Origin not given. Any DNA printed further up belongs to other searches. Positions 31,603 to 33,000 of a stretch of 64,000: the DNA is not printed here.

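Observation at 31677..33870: MamK-family actin-like ATPase coupled to an uncharacterised coiled-coil/Pro-rich partner, present in addition to MreB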

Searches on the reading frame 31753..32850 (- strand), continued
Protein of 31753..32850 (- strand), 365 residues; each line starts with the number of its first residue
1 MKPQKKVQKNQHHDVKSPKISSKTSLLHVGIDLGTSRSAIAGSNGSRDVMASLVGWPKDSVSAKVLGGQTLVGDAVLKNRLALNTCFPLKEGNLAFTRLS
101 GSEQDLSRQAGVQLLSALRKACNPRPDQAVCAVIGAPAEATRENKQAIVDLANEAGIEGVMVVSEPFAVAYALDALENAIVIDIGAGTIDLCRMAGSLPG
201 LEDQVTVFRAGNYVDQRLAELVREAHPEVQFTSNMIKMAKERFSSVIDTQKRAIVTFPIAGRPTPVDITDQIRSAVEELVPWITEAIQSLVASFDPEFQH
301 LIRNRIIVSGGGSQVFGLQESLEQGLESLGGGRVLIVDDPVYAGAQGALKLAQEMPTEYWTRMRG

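Call 48: search_solved_structures(query=window:31753-32850:-, max_evalue=1e-9, show_alignments=5)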
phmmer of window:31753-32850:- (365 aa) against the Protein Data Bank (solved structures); distinct sequences matched with E-value up to 1e-9: 6.
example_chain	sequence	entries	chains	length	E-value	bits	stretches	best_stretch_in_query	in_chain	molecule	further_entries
5ljw_A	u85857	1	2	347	3.9e-82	279.3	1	26-363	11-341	Actin-like ATPase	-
5jyg_A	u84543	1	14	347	3.9e-82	279.3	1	26-363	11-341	Actin-like ATPase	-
5ljv_A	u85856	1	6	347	5.4e-82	278.8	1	26-363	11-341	Actin-like ATPase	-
8r2n_A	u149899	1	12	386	1.3e-29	106.6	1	21-361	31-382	Actin/actin family protein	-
7e1c_A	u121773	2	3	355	1.2e-10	44.3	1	20-325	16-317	Cell shape-determining protein MreB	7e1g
1jce_A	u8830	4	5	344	1.7e-10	43.8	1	132-348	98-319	ROD SHAPE-DETERMINING PROTEIN MREB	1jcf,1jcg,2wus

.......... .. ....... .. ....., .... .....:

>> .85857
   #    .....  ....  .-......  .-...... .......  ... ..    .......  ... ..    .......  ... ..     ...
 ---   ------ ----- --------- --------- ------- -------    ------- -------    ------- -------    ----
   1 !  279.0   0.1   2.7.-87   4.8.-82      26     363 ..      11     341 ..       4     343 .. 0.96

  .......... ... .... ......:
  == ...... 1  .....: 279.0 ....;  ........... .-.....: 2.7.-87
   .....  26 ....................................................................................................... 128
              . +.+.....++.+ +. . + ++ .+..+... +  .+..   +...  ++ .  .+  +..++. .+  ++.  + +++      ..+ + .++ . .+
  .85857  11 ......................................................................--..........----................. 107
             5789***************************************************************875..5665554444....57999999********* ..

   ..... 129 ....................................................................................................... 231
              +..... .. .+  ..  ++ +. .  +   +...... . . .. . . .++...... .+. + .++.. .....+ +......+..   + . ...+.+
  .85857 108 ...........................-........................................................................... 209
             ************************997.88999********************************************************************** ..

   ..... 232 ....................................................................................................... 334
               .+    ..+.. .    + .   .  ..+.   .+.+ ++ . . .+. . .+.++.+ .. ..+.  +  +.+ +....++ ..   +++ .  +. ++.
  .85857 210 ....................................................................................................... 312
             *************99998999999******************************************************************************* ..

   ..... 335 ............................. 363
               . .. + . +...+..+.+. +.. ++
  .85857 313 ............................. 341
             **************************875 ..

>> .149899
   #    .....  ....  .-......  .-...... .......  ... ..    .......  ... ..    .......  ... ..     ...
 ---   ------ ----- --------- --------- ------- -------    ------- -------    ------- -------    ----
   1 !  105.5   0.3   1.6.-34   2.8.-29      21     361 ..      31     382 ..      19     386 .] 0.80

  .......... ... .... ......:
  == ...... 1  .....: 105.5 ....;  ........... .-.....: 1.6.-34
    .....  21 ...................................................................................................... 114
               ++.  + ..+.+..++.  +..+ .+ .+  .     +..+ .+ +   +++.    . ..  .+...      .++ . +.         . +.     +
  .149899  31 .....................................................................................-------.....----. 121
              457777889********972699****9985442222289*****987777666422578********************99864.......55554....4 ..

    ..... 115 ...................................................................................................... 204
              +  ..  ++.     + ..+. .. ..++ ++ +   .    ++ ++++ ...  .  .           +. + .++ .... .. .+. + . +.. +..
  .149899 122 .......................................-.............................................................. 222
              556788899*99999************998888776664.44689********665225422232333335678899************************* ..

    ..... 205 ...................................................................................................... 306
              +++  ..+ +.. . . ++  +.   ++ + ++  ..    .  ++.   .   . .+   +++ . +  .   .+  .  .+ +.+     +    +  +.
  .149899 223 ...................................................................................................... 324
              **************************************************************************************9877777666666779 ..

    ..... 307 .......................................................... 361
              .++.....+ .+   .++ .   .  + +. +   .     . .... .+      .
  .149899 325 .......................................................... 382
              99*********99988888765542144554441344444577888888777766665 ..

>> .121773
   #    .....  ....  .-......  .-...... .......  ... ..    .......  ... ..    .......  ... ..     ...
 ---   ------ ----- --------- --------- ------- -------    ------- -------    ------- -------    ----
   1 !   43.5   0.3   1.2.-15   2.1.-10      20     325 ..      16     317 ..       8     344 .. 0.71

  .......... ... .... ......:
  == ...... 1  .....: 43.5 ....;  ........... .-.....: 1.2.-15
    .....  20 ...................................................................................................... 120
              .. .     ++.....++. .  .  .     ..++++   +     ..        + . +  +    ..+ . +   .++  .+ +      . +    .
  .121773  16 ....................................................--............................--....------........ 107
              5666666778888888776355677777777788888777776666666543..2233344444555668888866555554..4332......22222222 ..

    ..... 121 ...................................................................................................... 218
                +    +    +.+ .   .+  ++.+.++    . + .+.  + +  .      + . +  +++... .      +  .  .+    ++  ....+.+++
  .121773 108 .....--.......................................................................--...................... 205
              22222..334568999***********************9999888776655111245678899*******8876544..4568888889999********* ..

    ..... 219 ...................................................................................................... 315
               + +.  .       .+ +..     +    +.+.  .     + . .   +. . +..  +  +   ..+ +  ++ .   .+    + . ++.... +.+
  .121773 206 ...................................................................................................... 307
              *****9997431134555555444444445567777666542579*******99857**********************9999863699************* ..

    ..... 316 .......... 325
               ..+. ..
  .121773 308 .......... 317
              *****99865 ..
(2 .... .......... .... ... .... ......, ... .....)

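Call 65: search_protein_families(library=pfam, proteins=[L045:6960-7994:+, L046:6969-7892:+, L027:6689-7834:+, L016:3795-4631:+, L033:6713-7588:+, L013:7118-7891:+], max_evalue=0.01)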
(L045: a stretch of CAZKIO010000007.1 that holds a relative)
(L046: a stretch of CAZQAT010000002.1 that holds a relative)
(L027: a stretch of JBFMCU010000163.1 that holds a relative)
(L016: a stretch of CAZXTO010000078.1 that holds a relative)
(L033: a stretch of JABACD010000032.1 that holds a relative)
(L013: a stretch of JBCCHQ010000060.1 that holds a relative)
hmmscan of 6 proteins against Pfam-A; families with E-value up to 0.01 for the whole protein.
L045:6960-7994:+ (345 aa): 3 families
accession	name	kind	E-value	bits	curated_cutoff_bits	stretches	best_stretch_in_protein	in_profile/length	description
PF00990.26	GGDEF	-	8.1e-18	65.1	23.8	1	8-149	16-159/161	Diguanylate cyclase, GGDEF domain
PF17853.6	GGDEF_2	-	0.002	18.8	24.5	1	20-101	14-86/116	GGDEF-like domain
PF04912.19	Dynamitin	-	0.0027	17.5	31.8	1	256-313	207-260/396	Dynamitin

L046:6969-7892:+ (308 aa): 2 families
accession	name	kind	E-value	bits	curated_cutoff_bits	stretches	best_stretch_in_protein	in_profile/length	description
PF00990.26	GGDEF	-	7.1e-11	42.6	23.8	1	11-157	13-161/161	Diguanylate cyclase, GGDEF domain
PF24898.2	GGDEF_GdpP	-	0.00085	20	30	1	114-159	76-117/126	Cyclic-di-AMP phosphodiesterase GdpP-like, GGDEF domain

L027:6689-7834:+ (382 aa): 2 families
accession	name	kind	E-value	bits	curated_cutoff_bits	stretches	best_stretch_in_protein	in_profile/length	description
PF15921.10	CCDC158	-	0.0011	17.4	27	1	182-348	340-503/1112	Coiled-coil domain-containing protein 158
PF04912.19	Dynamitin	-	0.0096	15.7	31.8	0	208-346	129-259/396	Dynamitin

L016:3795-4631:+ (279 aa): 0 families

L033:6713-7588:+ (292 aa): 2 families
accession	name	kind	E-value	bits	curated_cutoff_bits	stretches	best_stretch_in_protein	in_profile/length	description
PF24627.1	PUMA_CC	-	0.00029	21.2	30.1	1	199-245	28-74/74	PUMA coiled-coil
PF13600.11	DUF4140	-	0.0034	18.2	27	1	166-244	20-95/98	N-terminal domain of unknown function (DUF4140)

L013:7118-7891:+ (258 aa): 0 families

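Call 68: predict_structure(alignment_id=A4)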
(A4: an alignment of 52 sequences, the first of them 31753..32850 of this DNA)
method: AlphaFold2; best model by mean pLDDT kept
length: 365 residues; sequences in the alignment: 52
mean_pLDDT: 88.7   pTM: 0.84
mean pLDDT of the five models: 88.7, 88.1, 87.6, 87.2, 86.4
residues with pLDDT >= 90: 283; 70-90: 50; 50-70: 5; < 50: 27
segments of 3 or more residues with pLDDT < 50: 1-23, 246-249
pLDDT, mean of each block of 10 residues (from residue 1): 38 33 77 95 96 96 93 94 95 93 96 98 94 92 95 97 95 95 94 93 93 94 97 91 58 90 94 91 95 93 92 83 90 89 95 94 84
secondary structure, 60 per line:
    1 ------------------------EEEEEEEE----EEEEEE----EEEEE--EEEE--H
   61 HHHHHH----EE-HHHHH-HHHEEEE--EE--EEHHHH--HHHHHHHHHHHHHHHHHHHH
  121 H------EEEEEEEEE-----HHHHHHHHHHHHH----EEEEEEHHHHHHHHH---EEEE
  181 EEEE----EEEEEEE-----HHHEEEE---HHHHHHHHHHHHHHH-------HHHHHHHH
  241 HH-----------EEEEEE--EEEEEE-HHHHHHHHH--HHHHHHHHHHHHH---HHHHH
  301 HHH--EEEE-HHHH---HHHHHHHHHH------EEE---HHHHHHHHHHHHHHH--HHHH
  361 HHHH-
elements in order: E25-32 E37-42 E47-51 E54-57 H60-66 H74-78 E83-86 H95-98 H101-121 E128-136 H142-154 E159-164 H165-173 E177-184 E189-195 E204-207 H211-225 H233-242 E254-259 E262-267 H269-277 H280-292 H296-303 E306-309 H311-314 H318-327 E334-336 H340-354 H357-364

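Call 71: fold_search(model_id=the predicted structure, library=pdb)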
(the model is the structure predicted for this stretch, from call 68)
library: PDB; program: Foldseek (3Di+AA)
matches with E <= 10: 1502; with E <= 0.001: 844
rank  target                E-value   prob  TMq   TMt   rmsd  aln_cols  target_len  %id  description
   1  5ljv_A                1.6e-37  1.00  0.84  0.94   2.4       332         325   41  MamK double helical filament (released 2016-11-16)
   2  5ljw_A                1.1e-36  1.00  0.77  0.84   3.6       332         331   41  MamK non-polymerising A278D mutant bound to AMPPNP (released 2016-11-16)
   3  5ljw_B                4.0e-36  1.00  0.68  0.75   5.1       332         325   40  MamK non-polymerising A278D mutant bound to AMPPNP (released 2016-11-16)
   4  8r2n_A                2.4e-28  1.00  0.79  0.81   3.6       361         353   25  Structure of the BeeR filament (released 2025-03-05)
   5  5jyg_A                7.2e-26  1.00  0.78  0.86   3.4       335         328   40  Cryo-EM structure of the MamK filament at 6.5 A (released 2016-07-27)
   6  9a5t_B                2.5e-21  1.00  0.75  0.81   3.6       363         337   19  Integrative model of MBL-MREB by crosslinking MS and deep learning (released 2024-09-18)
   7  1jcf                  1.5e-20  1.00  0.75  0.81   3.6       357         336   22  MREB FROM THERMOTOGA MARITIMA, TRIGONAL (released 2001-09-19)
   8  1jce                  3.3e-20  1.00  0.73  0.79   3.8       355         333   23  MREB FROM THERMOTOGA MARITIMA (released 2001-09-19)
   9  9a51_A                3.7e-20  1.00  0.75  0.82   3.3       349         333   20  Integrative model of MBL-YTXH by crosslinking MS and deep learning (released 2024-09-18)
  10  7e1g_A                4.4e-20  1.00  0.73  0.79   3.6       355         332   17  Structure of MreB3 from Spiroplasma eriocheiris (released 2022-02-16)
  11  4czi                  5.6e-20  1.00  0.72  0.82   3.4       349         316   21  C. crescentus MreB, single filament, empty (released 2014-06-11)
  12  1jcg                  1.3e-19  1.00  0.70  0.76   4.2       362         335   21  MREB FROM THERMOTOGA MARITIMA, AMPPNP (released 2001-09-19)
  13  4czj_B                2.3e-19  1.00  0.71  0.81   4.0       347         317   21  C. crescentus MreB, double filament, AMPPNP (released 2014-06-11)
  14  4czj_A                3.5e-19  1.00  0.70  0.81   3.8       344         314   22  C. crescentus MreB, double filament, AMPPNP (released 2014-06-11)
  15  4czk                  3.5e-19  1.00  0.72  0.82   3.5       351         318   20  C. crescentus MreB, single filament, AMPPNP, MP265 inhibitor (released 2014-06-11)
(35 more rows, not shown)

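Call 74: search_protein_families(library=padloc, proteins=[window:31753-32850:-, L039:6368-7138:+], max_evalue=0.01)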
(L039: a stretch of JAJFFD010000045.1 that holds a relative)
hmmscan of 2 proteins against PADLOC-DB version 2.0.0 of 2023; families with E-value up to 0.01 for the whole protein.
window:31753-32850:- (365 aa): 1 family
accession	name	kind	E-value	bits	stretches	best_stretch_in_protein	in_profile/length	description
PDLC04731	PDC-M61B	-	0.002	14.9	1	163-240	329-420/588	-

L039:6368-7138:+ (256 aa): 0 families

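Call 75: search_protein_families(library=ncbifam, proteins=[L039:6368-7138:+, L039:7941-9038:+, L013:7620-9041:+], max_evalue=0.0001)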
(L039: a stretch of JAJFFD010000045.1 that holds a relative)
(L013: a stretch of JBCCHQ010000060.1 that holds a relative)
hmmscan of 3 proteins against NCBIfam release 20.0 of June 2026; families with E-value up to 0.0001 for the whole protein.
L039:6368-7138:+ (256 aa): 13 families
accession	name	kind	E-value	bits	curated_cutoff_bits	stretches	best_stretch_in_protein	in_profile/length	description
TIGR03018.1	pepcterm_TyrKin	hypoth_equivalog_domain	5.5e-45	153.2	230.65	1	35-224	2-198/207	XrtA-associated tyrosine autokinase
TIGR03029.1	EpsG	equivalog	6.2e-39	133.8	313.8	1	25-235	64-273/274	chain length determinant protein tyrosine kinase EpsG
TIGR01007.1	eps_fam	subfamily_domain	1.3e-38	132.6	108.05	1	46-238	1-191/204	polysaccharide biosynthesis tyrosine autokinase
NF007350.0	PRK09841.1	equivalog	1.1e-33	116.3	1248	1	32-237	500-703/726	tyrosine-protein kinase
NF008568.0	PRK11519.1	equivalog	9.5e-29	100.1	1068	1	38-234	500-695/720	tyrosine-protein kinase Wzc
TIGR01005.1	eps_transp_fam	subfamily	1.5e-28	99.5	411.7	1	38-236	520-717/754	exopolysaccharide transport protein family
TIGR01969.1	minD_arch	subfamily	2.2e-09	36.8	201.75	1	67-236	3-169/251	cell division ATPase MinD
TIGR01968.1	minD_bact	equivalog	6.3e-09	35.6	212.9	1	65-210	2-146/261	septum site-determining protein MinD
NF041546.1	ParA_partition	equivalog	1.1e-07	31.6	180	0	75-105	10-39/203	ParA family partition ATPase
NF047398.1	AAA_KGGVGR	domain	1.4e-05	25.5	90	0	75-130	13-70/190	KGGVGR-motif variant AAA ATPase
NF008669.0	PRK11670.1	equivalog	4.3e-05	22.6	348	1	56-114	99-156/369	iron-sulfur cluster carrier protein ApbC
TIGR03815.1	CpaE_hom_Actino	equivalog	6e-05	22.3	154.45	0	59-205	106-252/340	septum site-determining protein Ssd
NF053621.1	ATPseBagBMYCTU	equivalog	6.3e-05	22.2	521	0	61-101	9-49/371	ATPase BagB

L039:7941-9038:+ (365 aa): 12 families
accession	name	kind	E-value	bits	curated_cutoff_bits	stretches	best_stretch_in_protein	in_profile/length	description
NF040964.1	MamK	subfamily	1.5e-123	412.1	400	1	27-364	1-330/335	MamK family actin-like protein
NF053558.1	BeeR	equivalog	7e-63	212.7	530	1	27-364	1-348/349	BeeR family actin-like protein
NF010539.0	PRK13927.1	subfamily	2.8e-18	65.9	293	1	29-356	9-329/339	rod shape-determining protein MreB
NF053533.1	salactin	equivalog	9.9e-18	64.3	400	1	29-354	4-333/335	actin-like salactin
TIGR00904.1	mreB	subfamily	2.2e-15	56.5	365.75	1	29-353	5-326/334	MreB/Mrl family cell shape determining protein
NF011660.0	PRK15080.1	equivalog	6.4e-10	38.7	182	0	112-191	76-155/277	ethanolamine utilization protein EutJ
TIGR01174.1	ftsA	equivalog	4.1e-08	32.7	175.85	1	141-327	158-339/371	cell division protein FtsA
TIGR01991.1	HscA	equivalog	2.1e-07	29.9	708.55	1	121-328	121-339/600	Fe-S protein assembly chaperone HscA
NF003520.0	PRK05183.1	subfamily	2.2e-06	26.4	620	1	103-254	122-283/621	Fe-S protein assembly chaperone HscA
NF010540.1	PRK13929.1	exception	3.2e-06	26.4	515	1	130-326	98-302/334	rod-share determining protein MreBH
TIGR02529.1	EutJ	subfamily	1.8e-05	24.3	152.1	0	127-192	58-123/239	ethanolamine utilization protein EutJ family protein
TIGR01175.1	pilM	subfamily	2.6e-05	23.4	133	1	176-326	187-306/348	type IV pilus assembly protein PilM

L013:7620-9041:+ (473 aa): 13 families
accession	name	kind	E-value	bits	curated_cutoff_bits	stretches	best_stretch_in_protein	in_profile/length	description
NF040964.1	MamK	subfamily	2.9e-119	398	400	1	136-472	2-330/335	MamK family actin-like protein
NF053558.1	BeeR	equivalog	1.1e-50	172.6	530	1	136-472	2-348/349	BeeR family actin-like protein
NF010539.0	PRK13927.1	subfamily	4.4e-18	65.3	293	1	137-464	9-329/339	rod shape-determining protein MreB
TIGR00904.1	mreB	subfamily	2e-13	50.1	365.75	1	218-460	78-325/334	MreB/Mrl family cell shape determining protein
NF010540.1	PRK13929.1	exception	7.6e-12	44.9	515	1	219-435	77-302/334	rod-share determining protein MreBH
NF011660.0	PRK15080.1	equivalog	2.4e-10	40.1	182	1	234-338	91-192/277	ethanolamine utilization protein EutJ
TIGR01991.1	HscA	equivalog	2.8e-07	29.4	708.55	1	220-432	112-334/600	Fe-S protein assembly chaperone HscA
TIGR01174.1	ftsA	equivalog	5.3e-07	29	175.85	1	252-433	159-336/371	cell division protein FtsA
TIGR02529.1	EutJ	subfamily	5.8e-07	29.2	152.1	1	235-351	59-172/239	ethanolamine utilization protein EutJ family protein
NF053533.1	salactin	equivalog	2.4e-06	26.9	400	1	137-463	4-334/335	actin-like salactin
NF003520.0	PRK05183.1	subfamily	2.7e-06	26.1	620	1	218-400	130-324/621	Fe-S protein assembly chaperone HscA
NF001413.0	PRK00290.1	equivalog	8.3e-06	24.4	648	0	234-301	130-200/625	molecular chaperone DnaK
TIGR02350.1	prok_dnaK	equivalog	1.6e-05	23.5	822.55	0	222-302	114-200/596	molecular chaperone DnaK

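Call 78: search_protein_families(library=pfam, proteins=[L047:1709-3328:+, L047:3183-4001:+, L047:4173-4664:+, L047:4742-6274:+, L047:6465-7376:+, L047:7448-8593:+, L047:8636-9562:+, L047:9618-10916:-, L047:9639-11171:+, L047:11573-15400:-], max_evalue=0.001)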
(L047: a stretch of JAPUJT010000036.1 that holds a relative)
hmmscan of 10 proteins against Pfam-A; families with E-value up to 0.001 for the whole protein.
L047:1709-3328:+ (539 aa): 2 families
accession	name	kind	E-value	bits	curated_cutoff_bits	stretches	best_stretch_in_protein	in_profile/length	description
PF07676.18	PD40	-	6e-23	80.7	20.9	2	496-533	1-38/38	WD40-like Beta Propeller Repeat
PF00930.27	DPPIV_N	-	7.2e-06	25.4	22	0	413-461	48-84/354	Dipeptidyl peptidase IV (DPP IV) N-terminal region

L047:3183-4001:+ (272 aa): 0 families

L047:4173-4664:+ (163 aa): 1 family
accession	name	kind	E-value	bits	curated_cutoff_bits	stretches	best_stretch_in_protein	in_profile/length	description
PF07238.19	PilZ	-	4e-09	37.2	22.5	1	40-158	1-101/102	PilZ domain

L047:4742-6274:+ (510 aa): 2 families
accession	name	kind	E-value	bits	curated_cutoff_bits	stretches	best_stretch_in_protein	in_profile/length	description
PF25764.1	KIF21A_4th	-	3.1e-05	24.2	33.1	0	132-272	25-170/183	KIF21A-like domain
PF15369.11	KIAA1328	-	0.00026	21.2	27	1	262-369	19-123/327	Uncharacterised protein KIAA1328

L047:6465-7376:+ (303 aa): 0 families

L047:7448-8593:+ (381 aa): 4 families
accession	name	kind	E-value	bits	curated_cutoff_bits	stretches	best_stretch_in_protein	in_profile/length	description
PF06723.19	MreB_Mbl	-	4.2e-20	72.3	27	1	44-369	4-318/327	MreB/Mbl protein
PF00022.25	Actin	-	6.8e-09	35.2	27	1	62-275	27-224/410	Actin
PF14450.12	FtsA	-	5.1e-05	24.1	31.8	0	199-363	2-125/127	Cell division protein FtsA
PF25229.1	Salactin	-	0.00062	19.4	27.1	0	202-373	154-334/335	Salactin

L047:8636-9562:+ (308 aa): 2 families
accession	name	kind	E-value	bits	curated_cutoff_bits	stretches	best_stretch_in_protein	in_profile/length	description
PF05050.19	Methyltransf_21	-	4e-25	89.3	22.7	1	113-281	1-172/173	Methyltransferase FkbM domain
PF05575.17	V_cholerae_RfbT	-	0.00057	19.7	27.9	1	109-243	81-213/286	Vibrio cholerae RfbT protein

L047:9618-10916:- (432 aa): 0 families

L047:9639-11171:+ (510 aa): 2 families
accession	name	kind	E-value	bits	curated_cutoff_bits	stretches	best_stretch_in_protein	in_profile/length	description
PF13598.12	DUF4139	-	2e-44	152.2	31.8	1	207-504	1-205/205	Domain of unknown function (DUF4139)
PF13600.11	DUF4140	-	2.3e-13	50.9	27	1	13-111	1-87/98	N-terminal domain of unknown function (DUF4140)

L047:11573-15400:- (1275 aa): 1 family
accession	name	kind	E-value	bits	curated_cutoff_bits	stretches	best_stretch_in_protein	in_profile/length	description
PF13116.12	YhdP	-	0.00051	18.5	46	0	475-552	332-406/1224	YhdP protein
